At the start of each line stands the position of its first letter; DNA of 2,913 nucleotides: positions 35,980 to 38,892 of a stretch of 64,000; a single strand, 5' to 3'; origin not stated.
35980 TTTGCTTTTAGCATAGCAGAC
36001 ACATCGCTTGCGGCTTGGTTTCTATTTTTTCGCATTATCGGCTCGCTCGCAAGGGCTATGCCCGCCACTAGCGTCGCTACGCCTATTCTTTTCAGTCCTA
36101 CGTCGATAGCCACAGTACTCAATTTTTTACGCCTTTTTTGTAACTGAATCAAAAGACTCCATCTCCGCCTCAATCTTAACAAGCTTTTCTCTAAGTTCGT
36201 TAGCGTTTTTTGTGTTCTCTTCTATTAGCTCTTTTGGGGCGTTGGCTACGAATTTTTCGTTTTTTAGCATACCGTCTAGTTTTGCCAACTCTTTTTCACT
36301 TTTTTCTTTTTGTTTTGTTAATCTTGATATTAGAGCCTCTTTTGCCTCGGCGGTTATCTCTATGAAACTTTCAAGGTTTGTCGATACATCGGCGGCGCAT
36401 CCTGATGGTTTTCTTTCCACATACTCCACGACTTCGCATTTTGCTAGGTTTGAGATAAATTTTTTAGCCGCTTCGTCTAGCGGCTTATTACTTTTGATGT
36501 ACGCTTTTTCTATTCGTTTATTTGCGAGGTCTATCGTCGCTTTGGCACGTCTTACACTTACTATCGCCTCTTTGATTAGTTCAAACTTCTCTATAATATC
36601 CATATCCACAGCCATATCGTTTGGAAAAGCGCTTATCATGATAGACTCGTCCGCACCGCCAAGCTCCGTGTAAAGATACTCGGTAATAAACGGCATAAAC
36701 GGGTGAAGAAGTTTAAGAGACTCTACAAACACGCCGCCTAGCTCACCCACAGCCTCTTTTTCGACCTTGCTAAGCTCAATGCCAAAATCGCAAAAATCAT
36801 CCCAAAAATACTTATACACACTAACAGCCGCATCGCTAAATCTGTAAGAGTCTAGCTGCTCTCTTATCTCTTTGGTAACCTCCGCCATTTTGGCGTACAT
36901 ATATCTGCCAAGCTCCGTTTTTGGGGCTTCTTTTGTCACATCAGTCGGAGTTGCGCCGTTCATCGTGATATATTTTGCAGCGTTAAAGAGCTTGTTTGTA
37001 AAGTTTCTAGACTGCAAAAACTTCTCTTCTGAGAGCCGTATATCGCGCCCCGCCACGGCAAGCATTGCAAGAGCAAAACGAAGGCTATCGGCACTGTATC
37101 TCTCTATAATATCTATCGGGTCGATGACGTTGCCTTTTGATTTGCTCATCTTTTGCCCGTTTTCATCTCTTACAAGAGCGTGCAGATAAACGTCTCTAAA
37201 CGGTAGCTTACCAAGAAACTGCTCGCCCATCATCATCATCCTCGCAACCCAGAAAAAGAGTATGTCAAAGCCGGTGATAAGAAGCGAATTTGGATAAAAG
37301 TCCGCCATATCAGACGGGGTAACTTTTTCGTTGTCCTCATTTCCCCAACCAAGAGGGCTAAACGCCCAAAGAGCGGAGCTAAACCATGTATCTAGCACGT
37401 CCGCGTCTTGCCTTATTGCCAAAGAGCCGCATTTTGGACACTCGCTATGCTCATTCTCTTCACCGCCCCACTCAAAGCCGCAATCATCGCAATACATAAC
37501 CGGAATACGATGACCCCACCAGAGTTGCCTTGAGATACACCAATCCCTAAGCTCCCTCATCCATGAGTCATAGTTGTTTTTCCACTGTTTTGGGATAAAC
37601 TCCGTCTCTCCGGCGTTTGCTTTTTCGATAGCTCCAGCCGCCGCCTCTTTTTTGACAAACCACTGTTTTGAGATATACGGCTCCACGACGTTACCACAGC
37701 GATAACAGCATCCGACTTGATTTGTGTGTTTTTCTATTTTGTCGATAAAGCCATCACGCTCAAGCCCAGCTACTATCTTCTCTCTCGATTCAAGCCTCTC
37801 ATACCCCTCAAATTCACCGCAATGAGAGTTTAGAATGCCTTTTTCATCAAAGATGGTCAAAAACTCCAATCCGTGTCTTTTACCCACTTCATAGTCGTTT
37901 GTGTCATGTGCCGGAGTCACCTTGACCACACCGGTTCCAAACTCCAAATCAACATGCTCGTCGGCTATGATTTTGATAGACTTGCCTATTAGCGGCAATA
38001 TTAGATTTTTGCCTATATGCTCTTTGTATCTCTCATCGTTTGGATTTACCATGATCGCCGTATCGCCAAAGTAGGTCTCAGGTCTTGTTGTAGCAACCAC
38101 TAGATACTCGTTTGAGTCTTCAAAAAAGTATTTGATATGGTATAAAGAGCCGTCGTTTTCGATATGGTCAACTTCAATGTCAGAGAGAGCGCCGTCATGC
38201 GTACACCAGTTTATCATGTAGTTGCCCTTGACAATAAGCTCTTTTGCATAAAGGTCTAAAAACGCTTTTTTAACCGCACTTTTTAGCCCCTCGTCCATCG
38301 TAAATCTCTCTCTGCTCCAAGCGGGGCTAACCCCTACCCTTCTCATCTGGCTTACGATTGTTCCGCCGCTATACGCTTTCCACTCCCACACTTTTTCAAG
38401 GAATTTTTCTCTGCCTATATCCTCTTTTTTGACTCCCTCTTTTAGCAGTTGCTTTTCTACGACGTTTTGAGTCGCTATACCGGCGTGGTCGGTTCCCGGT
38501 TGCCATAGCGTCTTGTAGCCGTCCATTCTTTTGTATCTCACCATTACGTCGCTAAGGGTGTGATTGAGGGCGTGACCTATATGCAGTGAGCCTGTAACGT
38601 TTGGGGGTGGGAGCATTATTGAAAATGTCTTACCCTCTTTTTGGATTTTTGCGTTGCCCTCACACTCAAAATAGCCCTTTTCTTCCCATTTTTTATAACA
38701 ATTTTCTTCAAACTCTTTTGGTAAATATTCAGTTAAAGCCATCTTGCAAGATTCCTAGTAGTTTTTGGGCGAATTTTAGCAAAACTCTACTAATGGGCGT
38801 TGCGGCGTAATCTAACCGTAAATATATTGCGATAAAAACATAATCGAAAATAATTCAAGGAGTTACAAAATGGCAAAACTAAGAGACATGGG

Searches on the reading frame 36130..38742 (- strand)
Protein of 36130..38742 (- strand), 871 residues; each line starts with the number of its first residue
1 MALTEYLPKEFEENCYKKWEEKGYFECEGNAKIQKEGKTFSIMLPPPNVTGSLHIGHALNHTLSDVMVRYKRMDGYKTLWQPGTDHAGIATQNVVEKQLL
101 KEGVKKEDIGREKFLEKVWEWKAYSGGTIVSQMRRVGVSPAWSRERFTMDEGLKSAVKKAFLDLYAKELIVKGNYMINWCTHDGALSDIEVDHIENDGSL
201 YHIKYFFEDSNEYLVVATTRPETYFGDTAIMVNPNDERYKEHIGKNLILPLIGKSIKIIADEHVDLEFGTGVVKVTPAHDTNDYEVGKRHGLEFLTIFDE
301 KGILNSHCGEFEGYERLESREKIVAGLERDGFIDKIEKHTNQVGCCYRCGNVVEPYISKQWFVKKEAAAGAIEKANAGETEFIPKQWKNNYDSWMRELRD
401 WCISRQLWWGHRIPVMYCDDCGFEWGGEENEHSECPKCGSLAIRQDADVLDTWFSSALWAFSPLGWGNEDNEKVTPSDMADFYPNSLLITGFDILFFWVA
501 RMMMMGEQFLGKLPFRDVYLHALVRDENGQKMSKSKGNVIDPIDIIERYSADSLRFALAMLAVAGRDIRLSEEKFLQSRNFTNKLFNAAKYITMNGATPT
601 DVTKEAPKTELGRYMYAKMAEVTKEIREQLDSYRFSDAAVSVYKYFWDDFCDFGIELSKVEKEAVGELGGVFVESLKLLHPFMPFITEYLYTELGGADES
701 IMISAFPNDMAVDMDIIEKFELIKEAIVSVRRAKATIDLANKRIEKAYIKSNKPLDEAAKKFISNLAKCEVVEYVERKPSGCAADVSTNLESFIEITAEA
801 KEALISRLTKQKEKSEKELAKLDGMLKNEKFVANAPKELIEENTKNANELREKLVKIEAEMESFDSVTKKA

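Call 67: list_cluster_members(proteins=[window:36130-38742:-, window:45709-47085:+, window:47275-47616:+, window:47612-47881:+, window:48351-51251:-, window:51256-53145:-])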
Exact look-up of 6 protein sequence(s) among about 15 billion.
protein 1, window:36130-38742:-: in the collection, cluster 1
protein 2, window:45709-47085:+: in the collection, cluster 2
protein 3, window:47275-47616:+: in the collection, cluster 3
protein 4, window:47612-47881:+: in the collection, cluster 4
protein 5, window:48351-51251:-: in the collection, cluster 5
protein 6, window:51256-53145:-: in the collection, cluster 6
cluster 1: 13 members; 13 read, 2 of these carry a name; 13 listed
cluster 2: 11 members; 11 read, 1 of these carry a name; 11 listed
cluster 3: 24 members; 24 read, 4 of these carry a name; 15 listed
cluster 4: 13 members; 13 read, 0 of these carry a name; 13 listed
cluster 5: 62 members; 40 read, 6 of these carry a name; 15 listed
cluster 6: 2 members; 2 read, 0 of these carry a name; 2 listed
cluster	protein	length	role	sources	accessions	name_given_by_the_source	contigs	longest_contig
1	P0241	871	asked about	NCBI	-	-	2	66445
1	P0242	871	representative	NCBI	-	-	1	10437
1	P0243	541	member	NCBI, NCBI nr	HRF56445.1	MAG TPA: class I tRNA ligase family protein, partial [Campylobacterales bacterium] | class I tRNA ligase family protein [Campylobacterales bacterium]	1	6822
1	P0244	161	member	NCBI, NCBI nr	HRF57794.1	MAG TPA: class I tRNA ligase family protein, partial [Campylobacterales bacterium] | class I tRNA ligase family protein [Campylobacterales bacterium]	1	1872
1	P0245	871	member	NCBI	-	-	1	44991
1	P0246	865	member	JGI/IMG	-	-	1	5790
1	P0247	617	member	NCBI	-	-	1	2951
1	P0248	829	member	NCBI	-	-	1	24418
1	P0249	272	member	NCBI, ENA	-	-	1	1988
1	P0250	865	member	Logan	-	-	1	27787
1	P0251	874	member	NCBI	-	-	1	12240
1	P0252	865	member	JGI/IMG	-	-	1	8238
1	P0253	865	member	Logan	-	-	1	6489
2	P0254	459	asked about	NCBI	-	-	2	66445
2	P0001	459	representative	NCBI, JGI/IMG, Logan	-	-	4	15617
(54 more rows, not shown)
